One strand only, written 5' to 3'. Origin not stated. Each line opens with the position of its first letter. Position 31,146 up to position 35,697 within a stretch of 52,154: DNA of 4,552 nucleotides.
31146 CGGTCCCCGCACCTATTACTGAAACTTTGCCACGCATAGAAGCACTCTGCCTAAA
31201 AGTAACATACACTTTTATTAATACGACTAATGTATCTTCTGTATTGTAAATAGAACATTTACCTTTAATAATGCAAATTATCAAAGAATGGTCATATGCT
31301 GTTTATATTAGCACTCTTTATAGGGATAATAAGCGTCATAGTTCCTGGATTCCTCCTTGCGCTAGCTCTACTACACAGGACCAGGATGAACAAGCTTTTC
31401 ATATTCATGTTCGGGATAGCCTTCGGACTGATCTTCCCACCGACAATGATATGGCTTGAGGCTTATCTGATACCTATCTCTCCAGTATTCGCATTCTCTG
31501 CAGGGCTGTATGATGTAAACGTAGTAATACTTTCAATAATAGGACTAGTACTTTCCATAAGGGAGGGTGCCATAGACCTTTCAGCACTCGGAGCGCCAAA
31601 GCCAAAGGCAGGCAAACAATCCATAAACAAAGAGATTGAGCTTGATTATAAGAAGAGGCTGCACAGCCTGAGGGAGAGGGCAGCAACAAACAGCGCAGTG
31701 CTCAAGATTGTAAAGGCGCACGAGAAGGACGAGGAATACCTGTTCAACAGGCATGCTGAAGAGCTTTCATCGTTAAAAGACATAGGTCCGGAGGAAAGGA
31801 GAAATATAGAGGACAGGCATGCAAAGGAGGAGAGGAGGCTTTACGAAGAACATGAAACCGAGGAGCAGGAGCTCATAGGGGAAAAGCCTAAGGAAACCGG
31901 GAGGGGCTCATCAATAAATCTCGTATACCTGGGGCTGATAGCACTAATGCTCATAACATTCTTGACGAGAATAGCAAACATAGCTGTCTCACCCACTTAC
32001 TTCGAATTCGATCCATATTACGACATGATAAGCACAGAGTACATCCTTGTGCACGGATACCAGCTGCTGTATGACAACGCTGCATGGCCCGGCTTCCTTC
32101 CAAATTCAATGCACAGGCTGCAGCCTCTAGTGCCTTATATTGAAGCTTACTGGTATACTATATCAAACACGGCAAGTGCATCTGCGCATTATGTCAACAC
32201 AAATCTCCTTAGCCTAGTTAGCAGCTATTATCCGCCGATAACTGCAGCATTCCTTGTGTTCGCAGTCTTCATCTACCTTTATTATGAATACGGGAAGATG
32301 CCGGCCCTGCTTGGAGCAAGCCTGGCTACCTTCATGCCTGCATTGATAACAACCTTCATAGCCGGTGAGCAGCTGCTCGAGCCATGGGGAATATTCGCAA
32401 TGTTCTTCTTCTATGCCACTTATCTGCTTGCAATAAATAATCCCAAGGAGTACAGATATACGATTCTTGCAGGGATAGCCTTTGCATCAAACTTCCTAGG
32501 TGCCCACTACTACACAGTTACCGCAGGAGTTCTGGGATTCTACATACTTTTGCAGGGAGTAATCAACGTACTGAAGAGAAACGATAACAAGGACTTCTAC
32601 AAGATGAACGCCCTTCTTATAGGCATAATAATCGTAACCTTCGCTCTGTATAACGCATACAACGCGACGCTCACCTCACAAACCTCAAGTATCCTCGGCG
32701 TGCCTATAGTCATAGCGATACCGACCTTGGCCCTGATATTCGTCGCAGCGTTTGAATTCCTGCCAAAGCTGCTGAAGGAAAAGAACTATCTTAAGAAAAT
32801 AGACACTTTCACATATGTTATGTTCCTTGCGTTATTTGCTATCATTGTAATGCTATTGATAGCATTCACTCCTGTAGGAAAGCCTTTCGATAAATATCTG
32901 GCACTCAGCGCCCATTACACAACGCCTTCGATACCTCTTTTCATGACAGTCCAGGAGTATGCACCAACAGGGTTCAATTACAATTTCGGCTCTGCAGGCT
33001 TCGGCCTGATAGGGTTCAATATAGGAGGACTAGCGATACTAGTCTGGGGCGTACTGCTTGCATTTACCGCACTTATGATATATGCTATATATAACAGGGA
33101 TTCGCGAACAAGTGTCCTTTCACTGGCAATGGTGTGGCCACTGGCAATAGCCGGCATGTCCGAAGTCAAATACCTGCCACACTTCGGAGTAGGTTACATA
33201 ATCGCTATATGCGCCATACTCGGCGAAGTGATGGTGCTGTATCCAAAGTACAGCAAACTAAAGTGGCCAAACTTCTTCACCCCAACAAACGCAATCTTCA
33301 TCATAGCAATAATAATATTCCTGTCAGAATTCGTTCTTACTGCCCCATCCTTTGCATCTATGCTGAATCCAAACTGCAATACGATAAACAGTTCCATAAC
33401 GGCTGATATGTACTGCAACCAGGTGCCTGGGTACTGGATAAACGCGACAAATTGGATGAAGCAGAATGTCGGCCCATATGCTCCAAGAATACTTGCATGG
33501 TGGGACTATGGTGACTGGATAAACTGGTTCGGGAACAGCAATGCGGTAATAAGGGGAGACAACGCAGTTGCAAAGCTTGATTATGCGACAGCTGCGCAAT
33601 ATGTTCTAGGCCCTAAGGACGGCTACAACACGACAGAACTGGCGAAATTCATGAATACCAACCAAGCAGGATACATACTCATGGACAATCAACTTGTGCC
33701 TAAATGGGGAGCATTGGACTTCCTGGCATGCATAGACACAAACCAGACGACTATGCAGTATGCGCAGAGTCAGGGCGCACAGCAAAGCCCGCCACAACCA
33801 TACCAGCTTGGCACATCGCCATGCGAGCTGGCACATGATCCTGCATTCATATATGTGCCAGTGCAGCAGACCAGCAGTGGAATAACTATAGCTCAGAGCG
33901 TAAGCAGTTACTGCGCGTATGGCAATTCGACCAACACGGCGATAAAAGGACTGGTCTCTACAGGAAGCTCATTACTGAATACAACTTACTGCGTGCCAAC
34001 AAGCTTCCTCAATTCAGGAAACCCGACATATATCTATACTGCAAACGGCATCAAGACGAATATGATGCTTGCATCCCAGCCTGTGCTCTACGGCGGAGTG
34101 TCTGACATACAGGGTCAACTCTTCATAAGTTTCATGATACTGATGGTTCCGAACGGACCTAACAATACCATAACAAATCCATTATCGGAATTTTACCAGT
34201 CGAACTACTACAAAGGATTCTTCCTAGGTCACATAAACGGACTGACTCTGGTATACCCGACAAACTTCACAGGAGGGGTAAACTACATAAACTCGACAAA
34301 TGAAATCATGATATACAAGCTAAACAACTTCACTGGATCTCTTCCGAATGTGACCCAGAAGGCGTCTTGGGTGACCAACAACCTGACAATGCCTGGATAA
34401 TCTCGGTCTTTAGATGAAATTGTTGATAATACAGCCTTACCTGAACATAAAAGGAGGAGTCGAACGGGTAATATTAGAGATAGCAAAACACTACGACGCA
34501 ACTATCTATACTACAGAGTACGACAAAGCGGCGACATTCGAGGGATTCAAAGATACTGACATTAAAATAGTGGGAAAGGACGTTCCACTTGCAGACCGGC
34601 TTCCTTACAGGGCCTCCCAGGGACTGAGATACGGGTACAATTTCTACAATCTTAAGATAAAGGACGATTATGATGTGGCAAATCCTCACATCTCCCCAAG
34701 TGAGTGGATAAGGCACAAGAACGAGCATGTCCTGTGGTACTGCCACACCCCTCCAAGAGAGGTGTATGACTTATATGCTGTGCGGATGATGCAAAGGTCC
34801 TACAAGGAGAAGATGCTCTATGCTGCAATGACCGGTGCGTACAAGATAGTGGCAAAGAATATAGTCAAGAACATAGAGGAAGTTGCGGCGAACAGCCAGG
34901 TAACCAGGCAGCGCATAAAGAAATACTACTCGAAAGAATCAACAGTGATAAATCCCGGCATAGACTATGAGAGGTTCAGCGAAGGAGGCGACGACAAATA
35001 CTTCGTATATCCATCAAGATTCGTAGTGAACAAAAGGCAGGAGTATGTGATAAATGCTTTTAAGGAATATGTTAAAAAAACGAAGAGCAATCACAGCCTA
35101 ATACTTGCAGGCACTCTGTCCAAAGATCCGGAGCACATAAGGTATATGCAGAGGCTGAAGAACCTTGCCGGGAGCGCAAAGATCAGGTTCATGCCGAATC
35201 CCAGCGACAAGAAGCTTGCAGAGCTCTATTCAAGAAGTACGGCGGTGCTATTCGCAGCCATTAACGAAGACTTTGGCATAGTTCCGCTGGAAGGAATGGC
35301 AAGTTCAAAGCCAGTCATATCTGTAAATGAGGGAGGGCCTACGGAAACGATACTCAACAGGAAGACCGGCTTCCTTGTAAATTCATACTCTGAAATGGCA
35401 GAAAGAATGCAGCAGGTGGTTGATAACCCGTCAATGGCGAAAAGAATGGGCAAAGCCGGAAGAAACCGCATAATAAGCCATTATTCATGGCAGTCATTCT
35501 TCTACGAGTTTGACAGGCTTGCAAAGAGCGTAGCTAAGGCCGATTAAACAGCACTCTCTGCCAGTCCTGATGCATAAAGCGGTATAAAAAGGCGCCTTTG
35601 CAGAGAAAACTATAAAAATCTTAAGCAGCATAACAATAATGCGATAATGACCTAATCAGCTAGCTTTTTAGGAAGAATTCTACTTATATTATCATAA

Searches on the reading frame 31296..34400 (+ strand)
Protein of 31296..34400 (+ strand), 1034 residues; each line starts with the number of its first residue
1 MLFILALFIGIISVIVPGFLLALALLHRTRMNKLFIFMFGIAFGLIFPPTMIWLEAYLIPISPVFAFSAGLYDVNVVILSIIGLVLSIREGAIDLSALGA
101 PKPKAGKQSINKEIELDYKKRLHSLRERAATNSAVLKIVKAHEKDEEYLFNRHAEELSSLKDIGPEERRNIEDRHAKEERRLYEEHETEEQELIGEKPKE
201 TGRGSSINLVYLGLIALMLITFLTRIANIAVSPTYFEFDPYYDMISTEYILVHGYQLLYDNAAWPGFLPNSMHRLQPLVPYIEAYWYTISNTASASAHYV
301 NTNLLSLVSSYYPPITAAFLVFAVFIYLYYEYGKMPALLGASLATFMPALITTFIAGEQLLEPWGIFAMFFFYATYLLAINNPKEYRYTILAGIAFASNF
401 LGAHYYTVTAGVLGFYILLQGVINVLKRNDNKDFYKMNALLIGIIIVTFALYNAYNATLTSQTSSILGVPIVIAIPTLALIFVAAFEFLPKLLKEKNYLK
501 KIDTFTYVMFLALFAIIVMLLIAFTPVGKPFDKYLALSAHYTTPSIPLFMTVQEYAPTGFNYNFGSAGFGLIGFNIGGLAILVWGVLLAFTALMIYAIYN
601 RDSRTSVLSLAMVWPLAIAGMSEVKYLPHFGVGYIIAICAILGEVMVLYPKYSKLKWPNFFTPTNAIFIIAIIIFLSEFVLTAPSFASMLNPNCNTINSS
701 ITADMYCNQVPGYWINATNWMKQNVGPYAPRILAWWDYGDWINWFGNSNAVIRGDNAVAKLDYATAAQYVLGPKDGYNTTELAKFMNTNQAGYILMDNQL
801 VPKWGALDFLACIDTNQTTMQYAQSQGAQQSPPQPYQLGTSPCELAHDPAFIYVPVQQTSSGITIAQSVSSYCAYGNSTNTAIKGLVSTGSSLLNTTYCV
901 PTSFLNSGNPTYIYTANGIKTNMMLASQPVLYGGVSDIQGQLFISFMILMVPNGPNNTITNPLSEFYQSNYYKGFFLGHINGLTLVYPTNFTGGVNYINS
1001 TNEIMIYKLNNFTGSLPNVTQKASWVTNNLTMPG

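Call 52: search_protein_families(library=pfam, proteins=[window:31296-34400:+], max_evalue=0.00001)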
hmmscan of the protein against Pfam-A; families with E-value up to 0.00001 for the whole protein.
window:31296-34400:+ (1034 aa): 0 families

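Call 55: search_protein_families(library=pfam, proteins=[window:31296-34397:+], max_evalue=1)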
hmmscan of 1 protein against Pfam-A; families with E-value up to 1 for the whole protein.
window:31296-34397:+ (1034 aa): 2 families
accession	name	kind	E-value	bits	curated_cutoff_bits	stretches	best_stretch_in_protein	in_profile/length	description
PF21436.2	STT3-PglB_core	-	0.0013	19.7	23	1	732-785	5-55/131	STT3/PglB/AglB core domain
PF05961.16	Chordopox_A13L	-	0.069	13.8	24.1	0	585-606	9-30/69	Chordopoxvirus A13L protein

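Call 56: search_solved_structures(query=window:31296-34397:+, max_evalue=0.01)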
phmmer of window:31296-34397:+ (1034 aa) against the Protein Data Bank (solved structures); distinct sequences matched with E-value up to 0.01: 0.

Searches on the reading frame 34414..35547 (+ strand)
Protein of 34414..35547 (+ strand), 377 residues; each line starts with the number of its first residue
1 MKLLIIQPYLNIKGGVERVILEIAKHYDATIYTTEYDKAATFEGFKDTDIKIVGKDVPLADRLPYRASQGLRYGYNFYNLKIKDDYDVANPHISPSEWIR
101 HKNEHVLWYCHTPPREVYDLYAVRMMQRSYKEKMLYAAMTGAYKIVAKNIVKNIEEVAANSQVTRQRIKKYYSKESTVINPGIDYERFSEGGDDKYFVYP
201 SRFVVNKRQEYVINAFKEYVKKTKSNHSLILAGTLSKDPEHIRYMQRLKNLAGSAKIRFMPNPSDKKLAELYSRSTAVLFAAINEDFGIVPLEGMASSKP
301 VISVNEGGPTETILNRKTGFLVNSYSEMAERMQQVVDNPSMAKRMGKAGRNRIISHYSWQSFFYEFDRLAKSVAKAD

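Call 52: search_protein_families(library=pfam, proteins=[window:34414-35547:+], max_evalue=0.00001)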
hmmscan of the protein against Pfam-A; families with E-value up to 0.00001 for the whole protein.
window:34414-35547:+ (377 aa): 5 families
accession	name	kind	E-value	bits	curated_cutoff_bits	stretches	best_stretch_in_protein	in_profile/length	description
PF00534.26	Glycos_transf_1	-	2.2e-31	109.1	26.4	1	191-352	12-172/172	Glycosyl transferases group 1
PF13692.12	Glyco_trans_1_4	-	7.8e-20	72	27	1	195-338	2-142/142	Glycosyl transferases group 1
PF13439.12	Glyco_transf_4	-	4.3e-07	30.5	28.5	1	14-187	2-170/170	Glycosyltransferase Family 4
PF13524.12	Glyco_trans_1_2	-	8.2e-07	29.5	25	1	256-361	28-137/144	Glycosyl transferase-like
PF20706.3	GT4-conflict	-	1e-06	28.4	26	1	202-360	205-379/385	Family 4 Glycosyltransferase in conflict systems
